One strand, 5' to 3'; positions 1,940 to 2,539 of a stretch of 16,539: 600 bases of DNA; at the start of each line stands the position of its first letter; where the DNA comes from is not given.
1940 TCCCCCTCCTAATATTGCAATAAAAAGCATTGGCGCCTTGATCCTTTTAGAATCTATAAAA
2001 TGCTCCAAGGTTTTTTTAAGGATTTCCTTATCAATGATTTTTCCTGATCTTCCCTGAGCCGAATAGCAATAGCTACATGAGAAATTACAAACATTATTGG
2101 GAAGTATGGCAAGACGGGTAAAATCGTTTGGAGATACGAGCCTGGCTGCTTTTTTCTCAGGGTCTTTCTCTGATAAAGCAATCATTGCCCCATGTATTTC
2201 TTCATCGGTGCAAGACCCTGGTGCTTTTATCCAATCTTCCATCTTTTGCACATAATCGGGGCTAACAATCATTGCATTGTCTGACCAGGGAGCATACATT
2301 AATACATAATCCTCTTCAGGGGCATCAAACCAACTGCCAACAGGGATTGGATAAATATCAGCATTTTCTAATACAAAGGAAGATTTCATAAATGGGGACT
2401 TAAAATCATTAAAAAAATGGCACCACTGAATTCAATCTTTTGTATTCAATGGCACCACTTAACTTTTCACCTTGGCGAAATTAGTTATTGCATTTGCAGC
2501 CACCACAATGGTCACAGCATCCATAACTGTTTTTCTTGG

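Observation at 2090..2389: ~100-aa N-terminal extensions on both rSAM enzymes resemble RiPP recognition elements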

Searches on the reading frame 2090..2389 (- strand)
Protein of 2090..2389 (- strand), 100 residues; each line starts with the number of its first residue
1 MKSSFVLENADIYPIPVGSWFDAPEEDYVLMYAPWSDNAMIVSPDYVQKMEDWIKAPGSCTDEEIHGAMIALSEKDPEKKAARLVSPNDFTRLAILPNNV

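Call 7: search_protein_families(library=ncbifam, proteins=[window:2090-2389:-], max_evalue=1)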
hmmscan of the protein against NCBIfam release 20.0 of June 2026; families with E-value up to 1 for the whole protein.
window:2090-2389:- (100 aa): 0 families

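Call 8: search_protein_families(library=pfam, proteins=[window:2090-2389:-], max_evalue=10)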
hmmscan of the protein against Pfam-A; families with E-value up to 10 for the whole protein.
window:2090-2389:- (100 aa): 2 families
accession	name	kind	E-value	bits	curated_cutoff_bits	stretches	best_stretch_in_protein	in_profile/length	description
PF22976.2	RRM_10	-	0.054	14.3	27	1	51-70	11-30/105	RRM domain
PF06972.17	GIP1_N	-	0.18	12.4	26.4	1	47-90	5-48/60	GBF-interacting protein 1 N-terminal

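Call 19: search_solved_structures(query=A2, max_evalue=10, show_alignments=3)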
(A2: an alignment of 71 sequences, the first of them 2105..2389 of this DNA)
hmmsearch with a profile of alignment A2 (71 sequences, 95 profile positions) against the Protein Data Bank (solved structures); distinct sequences matched with E-value up to 10: 11.
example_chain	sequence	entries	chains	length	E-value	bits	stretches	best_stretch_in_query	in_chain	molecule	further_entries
8dqj_D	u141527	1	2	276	0.6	13.4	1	34-95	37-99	AA_TRNA_LIGASE_II domain-containing protein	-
6jp2_A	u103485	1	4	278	0.61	13.4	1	34-95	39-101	Pyrrolysyl-tRNA synthetase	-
7u0r_A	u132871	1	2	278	0.62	13.4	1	34-95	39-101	Pyrrolysyl-tRNA synthetase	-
8dqg_D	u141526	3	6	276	0.64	13.4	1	34-95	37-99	AA_TRNA_LIGASE_II domain-containing protein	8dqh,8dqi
6ezd_A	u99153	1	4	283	0.64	13.3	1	34-95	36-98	Pyrrolysyl-tRNA synthetase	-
8c49_A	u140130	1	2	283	0.66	13.3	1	34-95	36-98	Pyrrolysyl-tRNA synthetase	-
7sml_A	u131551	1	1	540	0.77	13.1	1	18-88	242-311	L-GALACTONO-1,4-LACTONE DEHYDROGENASE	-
6dm9_A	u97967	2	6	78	0.9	12.9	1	46-90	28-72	DHD15_extended_A | DHD15_closed_A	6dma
7r0k_A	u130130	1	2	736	0.92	12.8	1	38-92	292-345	DNA polymerase I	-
5jtf_A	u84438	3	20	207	0.93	12.8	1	22-52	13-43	Putative Phosphinothricin N-acetyltransferase | Phosphinothricin N-acetyltransferase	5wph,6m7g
9v39_A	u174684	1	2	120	1.5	12.2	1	45-95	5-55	De novo designed serotonin binder SROb2_30, chain A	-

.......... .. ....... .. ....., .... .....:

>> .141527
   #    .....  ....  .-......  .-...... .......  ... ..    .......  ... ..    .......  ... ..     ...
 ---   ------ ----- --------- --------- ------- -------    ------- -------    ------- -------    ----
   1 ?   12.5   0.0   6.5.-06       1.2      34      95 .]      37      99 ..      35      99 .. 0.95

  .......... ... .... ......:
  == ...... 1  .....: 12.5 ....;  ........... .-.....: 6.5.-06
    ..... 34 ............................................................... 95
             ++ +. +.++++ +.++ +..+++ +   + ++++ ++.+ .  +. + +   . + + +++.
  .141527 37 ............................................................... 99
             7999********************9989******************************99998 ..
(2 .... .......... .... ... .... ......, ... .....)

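Call 26: predict_structure(alignment_id=A2)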
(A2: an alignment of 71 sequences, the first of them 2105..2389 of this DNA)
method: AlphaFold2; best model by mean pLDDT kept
length: 95 residues; sequences in the alignment: 71
mean_pLDDT: 84.2   pTM: 0.67
mean pLDDT of the five models: 84.2, 82.6, 81.1, 79.8, 75.7
residues with pLDDT >= 90: 42; 70-90: 43; 50-70: 8; < 50: 2
segments of 3 or more residues with pLDDT < 50: none
pLDDT, mean of each block of 10 residues (from residue 1): 72 92 90 89 92 84 90 78 79 65
secondary structure, 60 per line:
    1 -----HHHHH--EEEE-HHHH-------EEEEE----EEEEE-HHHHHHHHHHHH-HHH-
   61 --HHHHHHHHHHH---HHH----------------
elements in order: H6-10 E13-16 H18-21 E29-33 E38-42 H44-55 H63-73

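Call 29: search_protein_families(library=pfam, alignment_id=A2, max_evalue=10)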
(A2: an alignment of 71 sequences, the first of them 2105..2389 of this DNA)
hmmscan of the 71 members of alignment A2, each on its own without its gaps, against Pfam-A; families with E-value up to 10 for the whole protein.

A. member 1, window:2105-2389:- (95 aa): 2 families
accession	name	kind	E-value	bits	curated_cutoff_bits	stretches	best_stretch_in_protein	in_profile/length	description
PF22976.2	RRM_10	-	0.046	14.5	27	1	51-70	11-30/105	RRM domain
PF06972.17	GIP1_N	-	0.16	12.6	26.4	1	47-90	5-48/60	GBF-interacting protein 1 N-terminal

B. families by the number of members that match (of 71 scanned): 25 families
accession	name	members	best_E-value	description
PF13890.11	Rab3-GTPase_cat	3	0.039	Rab3 GTPase-activating protein catalytic subunit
PF06972.17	GIP1_N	2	0.027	GBF-interacting protein 1 N-terminal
PF22976.2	RRM_10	2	0.046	RRM domain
PF07299.16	EF-G-binding_N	2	0.053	Elongation factor G-binding protein, N-terminal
PF08890.17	Phage_TAC_5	1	0.0027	Phage XkdN-like tail assembly chaperone protein, TAC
PF06103.16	DUF948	1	0.0029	Bacterial protein of unknown function (DUF948)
PF14223.13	Retrotran_gag_2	1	0.01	gag-polypeptide of LTR copia-type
PF17540.7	DUF5457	1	0.014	Family of unknown function (DUF5457)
PF18503.7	RPN6_C_helix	1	0.015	26S proteasome subunit RPN6 C-terminal helix domain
PF21922.1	PBP_dimer_2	1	0.015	Penicillin binding protein A dimerisation domain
PF20656.2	MS_N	1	0.02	Malate synthase, N-terminal domain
PF21558.3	Pept_S41_N_bact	1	0.022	Bacteroidetes, Peptidase, S41 family, N-terminal domain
PF22930.1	PDXDC1-like_cen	1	0.026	PDXDC1-like central domain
PF23289.1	Spectrin_5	1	0.026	Guanine nucleotide exchange factor DBS-like, spectrin-like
PF20317.4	HTH_60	1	0.046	Helix-turn-helix domain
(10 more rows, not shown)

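Call 34: fold_search(model_id=the predicted structure, library=pdb)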
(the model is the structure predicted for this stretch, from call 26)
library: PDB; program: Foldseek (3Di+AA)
matches with E <= 10: 197; with E <= 0.001: 0
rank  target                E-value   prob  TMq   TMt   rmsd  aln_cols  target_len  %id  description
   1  6rk3_MODEL_1_A        1.3e+00  0.21  0.26  0.15   2.4        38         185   13  Solution structure of the ribosome Elongation Factor P (EF-P) from Staphylococcus aureus (released 2020-03-11)
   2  5v1u_A                1.5e+00  0.16  0.29  0.32  10.1        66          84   12  TbiB1 in Complex with the TbiA(beta) Leader Peptide (released 2018-09-05)
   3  5v1u_B                1.7e+00  0.15  0.28  0.31  10.1        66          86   12  TbiB1 in Complex with the TbiA(beta) Leader Peptide (released 2018-09-05)
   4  6grg_2                1.7e+00  0.12  0.27  0.11   9.2        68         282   10  E. coli Microcin synthetase McbBCD complex with pro-MccB17, ADP and phosphate bound (released 2019-01-30)
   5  3q9s                  1.7e+00  0.09  0.27  0.13  10.7        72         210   17  Crystal structure of rra(1-215) from Deinococcus Radiodurans (released 2012-01-11)
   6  6c5v_B                2.0e+00  0.07  0.24  0.25  11.2        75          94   15  An anti-gH/gL antibody that neutralizes dual-tropic infection defines a site of vulnerability on Epstein-Barr virus (released 2018-05-02)
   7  3m1c_B                2.1e+00  0.11  0.31  0.21  11.2        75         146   16  Crystal structure of the conserved herpesvirus fusion regulator complex gH-gL (released 2010-07-07)
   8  8slg_B                2.5e+00  0.08  0.24  0.06   3.3        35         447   20  Crystal Structure of Glycine tRNA ligase from Mycobacterium thermoresistibile (glycyl adenylate bound) (released 2023-05-03)
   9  6gos_2                2.7e+00  0.10  0.28  0.11   9.0        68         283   10  E. coli Microcin synthetase McbBCD complex with pro-MccB17 bound (released 2019-01-30)
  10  6gri_2                2.9e+00  0.11  0.28  0.12   7.4        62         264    8  E. coli Microcin synthetase McbBCD complex (released 2019-01-30)
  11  2wj9_B                2.9e+00  0.09  0.25  0.17   6.8        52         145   13  ArdB (released 2010-08-18)
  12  8g5m_C                2.9e+00  0.08  0.30  0.09   7.1        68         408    6  Cryo-EM structure of the Mismatch Locking Complex (III) of Human Mitochondrial DNA Polymerase Gamma (released 2024-01-10)
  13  8u2q_B                2.9e+00  0.08  0.24  0.06   3.3        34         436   20  Crystal Structure of Glycine--tRNA ligase active site chimera from Mycobacterium thermoresistibile/tuberculosis (G5A b (released 2023-09-13)
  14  8u2q_A                2.9e+00  0.08  0.24  0.07   3.3        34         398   20  Crystal Structure of Glycine--tRNA ligase active site chimera from Mycobacterium thermoresistibile/tuberculosis (G5A b (released 2023-09-13)
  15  4x5o_B                3.1e+00  0.10  0.31  0.10   5.7        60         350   10  Human histidine tRNA synthetase (released 2015-11-25)
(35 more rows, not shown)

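Call 43: search_protein_representatives(alignment_id=A2)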
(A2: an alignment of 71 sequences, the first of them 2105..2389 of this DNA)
Query: 71 sequences, 95 profile positions. Proteins with E-value up to 0.001 (for the whole library): 108; up to 1e-10: 31; up to 1e-30: 0. The best 108 are listed.
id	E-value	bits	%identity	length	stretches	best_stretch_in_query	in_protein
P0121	4.8e-25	103.5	-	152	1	1-95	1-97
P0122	1.9e-23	98.4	-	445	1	6-95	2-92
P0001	1.8e-22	95.3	-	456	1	3-95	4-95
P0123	8.2e-21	90.0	-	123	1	3-95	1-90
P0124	2.3e-20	88.5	-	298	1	1-95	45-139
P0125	2.6e-20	88.4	-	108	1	1-80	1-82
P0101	3.5e-20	88.0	-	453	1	2-95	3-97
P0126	2.1e-19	85.5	-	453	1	4-95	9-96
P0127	6.6e-19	83.9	-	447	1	5-95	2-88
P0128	6.0e-17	77.6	-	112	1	3-91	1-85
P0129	1.4e-16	76.4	-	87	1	3-90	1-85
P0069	1.3e-15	73.4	-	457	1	1-95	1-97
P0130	6.7e-15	71.0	-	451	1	8-95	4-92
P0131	9.9e-15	70.5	-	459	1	4-94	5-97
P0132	3.1e-14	68.9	-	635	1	3-95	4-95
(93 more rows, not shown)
